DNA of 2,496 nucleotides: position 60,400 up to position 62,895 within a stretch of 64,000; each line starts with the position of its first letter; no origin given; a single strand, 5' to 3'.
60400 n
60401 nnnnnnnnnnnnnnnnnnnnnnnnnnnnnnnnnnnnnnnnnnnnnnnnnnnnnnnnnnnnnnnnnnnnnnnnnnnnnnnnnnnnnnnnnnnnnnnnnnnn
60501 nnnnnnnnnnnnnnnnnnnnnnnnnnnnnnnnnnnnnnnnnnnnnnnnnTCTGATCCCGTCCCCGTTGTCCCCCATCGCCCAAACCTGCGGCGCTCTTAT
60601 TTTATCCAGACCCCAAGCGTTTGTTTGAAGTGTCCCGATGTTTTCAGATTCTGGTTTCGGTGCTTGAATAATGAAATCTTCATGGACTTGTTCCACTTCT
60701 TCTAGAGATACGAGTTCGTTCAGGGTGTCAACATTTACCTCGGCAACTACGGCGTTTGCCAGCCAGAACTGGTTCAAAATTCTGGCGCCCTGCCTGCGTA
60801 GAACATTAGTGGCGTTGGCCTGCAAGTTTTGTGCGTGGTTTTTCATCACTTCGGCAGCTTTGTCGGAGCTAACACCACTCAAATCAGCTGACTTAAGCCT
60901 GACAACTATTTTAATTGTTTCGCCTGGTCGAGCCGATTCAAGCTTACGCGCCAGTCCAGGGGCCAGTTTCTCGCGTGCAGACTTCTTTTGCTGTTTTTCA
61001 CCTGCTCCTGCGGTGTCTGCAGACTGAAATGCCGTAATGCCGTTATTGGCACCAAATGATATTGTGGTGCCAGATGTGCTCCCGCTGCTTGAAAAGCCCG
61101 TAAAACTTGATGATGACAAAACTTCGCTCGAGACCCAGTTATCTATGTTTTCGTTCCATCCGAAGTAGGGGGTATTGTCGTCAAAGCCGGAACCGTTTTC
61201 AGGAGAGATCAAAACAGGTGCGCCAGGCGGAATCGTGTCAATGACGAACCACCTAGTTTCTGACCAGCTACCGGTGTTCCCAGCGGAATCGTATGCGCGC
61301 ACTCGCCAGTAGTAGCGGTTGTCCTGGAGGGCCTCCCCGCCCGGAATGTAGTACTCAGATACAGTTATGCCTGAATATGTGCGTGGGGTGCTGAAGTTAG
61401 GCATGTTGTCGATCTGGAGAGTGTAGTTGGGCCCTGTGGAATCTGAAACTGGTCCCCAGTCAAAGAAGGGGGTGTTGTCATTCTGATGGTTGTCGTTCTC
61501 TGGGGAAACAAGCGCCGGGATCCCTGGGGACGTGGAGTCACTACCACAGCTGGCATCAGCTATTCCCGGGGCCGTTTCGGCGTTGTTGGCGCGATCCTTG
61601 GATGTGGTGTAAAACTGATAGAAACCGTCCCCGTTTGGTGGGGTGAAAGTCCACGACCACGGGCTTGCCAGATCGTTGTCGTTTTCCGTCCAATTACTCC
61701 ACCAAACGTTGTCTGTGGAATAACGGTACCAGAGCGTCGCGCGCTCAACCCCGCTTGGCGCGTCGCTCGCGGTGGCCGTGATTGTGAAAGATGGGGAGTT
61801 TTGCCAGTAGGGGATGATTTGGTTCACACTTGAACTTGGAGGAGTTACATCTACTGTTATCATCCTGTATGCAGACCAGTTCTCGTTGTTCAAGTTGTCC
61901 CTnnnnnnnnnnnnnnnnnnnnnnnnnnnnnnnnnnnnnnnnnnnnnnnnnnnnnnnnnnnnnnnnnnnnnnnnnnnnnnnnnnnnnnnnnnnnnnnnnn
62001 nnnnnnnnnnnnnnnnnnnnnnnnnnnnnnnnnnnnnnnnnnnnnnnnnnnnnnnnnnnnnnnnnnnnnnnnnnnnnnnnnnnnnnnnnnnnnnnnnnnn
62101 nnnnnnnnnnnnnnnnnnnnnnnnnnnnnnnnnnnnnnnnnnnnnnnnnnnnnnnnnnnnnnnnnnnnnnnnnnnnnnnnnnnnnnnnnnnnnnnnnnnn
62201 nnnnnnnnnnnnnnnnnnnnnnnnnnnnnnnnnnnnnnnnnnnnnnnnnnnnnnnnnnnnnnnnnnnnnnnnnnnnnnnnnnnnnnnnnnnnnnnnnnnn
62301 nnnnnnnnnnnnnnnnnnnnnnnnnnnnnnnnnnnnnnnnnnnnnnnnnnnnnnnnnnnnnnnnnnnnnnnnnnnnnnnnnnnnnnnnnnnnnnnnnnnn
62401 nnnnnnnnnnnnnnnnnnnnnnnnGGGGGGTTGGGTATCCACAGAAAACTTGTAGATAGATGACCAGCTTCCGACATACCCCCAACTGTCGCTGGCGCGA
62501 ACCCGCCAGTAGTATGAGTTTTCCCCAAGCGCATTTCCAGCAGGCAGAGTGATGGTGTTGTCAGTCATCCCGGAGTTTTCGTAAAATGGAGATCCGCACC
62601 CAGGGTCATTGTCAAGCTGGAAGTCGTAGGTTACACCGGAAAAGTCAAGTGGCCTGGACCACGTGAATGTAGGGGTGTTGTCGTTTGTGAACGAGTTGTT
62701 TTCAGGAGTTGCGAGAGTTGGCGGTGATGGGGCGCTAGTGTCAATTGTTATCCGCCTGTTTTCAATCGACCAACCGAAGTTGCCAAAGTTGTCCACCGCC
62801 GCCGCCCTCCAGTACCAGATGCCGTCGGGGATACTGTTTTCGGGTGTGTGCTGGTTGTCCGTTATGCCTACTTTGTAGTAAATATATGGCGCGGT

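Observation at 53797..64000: ORF of more than 3,398 codons encoding an anchored repeat-array protease that runs off the window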

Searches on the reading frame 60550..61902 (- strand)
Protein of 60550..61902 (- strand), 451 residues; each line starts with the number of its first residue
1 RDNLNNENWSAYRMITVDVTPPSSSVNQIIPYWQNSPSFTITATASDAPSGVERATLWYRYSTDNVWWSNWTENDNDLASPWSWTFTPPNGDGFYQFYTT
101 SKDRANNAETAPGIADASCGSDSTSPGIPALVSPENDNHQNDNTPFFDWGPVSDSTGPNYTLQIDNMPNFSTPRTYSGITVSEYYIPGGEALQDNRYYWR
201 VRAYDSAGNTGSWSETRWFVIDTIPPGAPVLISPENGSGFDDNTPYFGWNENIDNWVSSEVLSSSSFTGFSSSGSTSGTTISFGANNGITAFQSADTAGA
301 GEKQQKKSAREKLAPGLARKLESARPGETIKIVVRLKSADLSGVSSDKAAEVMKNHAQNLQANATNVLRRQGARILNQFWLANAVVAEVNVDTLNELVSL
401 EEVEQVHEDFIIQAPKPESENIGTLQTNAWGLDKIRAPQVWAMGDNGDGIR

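Call 20: find_related_loci(query=window:60550-61902:-, collection=genome_contigs, flank=10000)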
Query window:60550-61902:- (451 aa) in genome_contigs; peptide patterns used: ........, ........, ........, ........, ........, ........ (x = any residue, [..] = any of these).
23 stretches matched a pattern, but none encodes a relative of the query by tblastn (E <= 1e-3).

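Call 21: find_related_loci(query=window:60550-61902:-, collection=metagenome_contigs, flank=10000)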
Query window:60550-61902:- (451 aa) in metagenome_contigs; peptide patterns used: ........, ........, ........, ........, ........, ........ (x = any residue, [..] = any of these).
40 stretches matched a pattern, but none encodes a relative of the query by tblastn (E <= 1e-3).

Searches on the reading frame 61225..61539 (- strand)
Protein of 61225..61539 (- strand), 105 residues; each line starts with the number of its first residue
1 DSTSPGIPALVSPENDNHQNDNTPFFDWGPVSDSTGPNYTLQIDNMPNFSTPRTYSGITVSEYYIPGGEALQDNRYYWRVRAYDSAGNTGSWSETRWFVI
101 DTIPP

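Call 25: search_protein_families(library=pfam, proteins=[window:61225-61539:-], max_evalue=1)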
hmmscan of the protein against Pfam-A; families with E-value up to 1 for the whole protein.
seq(105 aa): 3 families
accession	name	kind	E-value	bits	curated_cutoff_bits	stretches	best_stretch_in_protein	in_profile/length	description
PF25788.1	Ig_Rha78A_N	-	7.9e-07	29.7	27.4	1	23-99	19-100/105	Rha78A-like, N-terminal immunoglobulin domain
PF19077.6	Big_13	-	0.00013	22.8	27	1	14-102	19-102/102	Bacterial Ig-like domain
PF14292.12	SusE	-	0.0082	16.7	25.2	1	16-57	28-71/106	SusE outer membrane protein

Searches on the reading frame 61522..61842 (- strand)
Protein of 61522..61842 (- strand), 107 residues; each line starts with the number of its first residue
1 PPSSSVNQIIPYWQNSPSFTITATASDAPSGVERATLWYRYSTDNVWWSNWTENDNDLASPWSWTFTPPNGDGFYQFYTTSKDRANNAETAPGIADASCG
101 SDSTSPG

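Call 25: search_protein_families(library=pfam, proteins=[window:61522-61842:-], max_evalue=1)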
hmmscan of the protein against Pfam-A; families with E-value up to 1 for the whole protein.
seq(107 aa): 2 families
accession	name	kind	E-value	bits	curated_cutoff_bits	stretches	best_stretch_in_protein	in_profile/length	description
PF17957.7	Big_7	-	0.00036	21.6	24.1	1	18-73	19-64/70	Bacterial Ig domain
PF19077.6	Big_13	-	0.0041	18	27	1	14-91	26-93/102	Bacterial Ig-like domain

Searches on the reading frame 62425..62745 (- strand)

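Call 25: search_protein_families(library=pfam, proteins=[window:62425-62745:-], max_evalue=1)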
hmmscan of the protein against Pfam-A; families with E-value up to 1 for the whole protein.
seq(107 aa): 3 families
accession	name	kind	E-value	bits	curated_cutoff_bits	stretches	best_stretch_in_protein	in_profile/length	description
PF19077.6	Big_13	-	0.00026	21.9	27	1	15-104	19-102/102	Bacterial Ig-like domain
PF25788.1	Ig_Rha78A_N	-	0.0081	16.8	27.4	1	70-101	68-100/105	Rha78A-like, N-terminal immunoglobulin domain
PF21200.3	Glyco_hydro_39_C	-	0.096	13.5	27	1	55-99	41-86/89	Alpha-L-iduronidase C-terminal domain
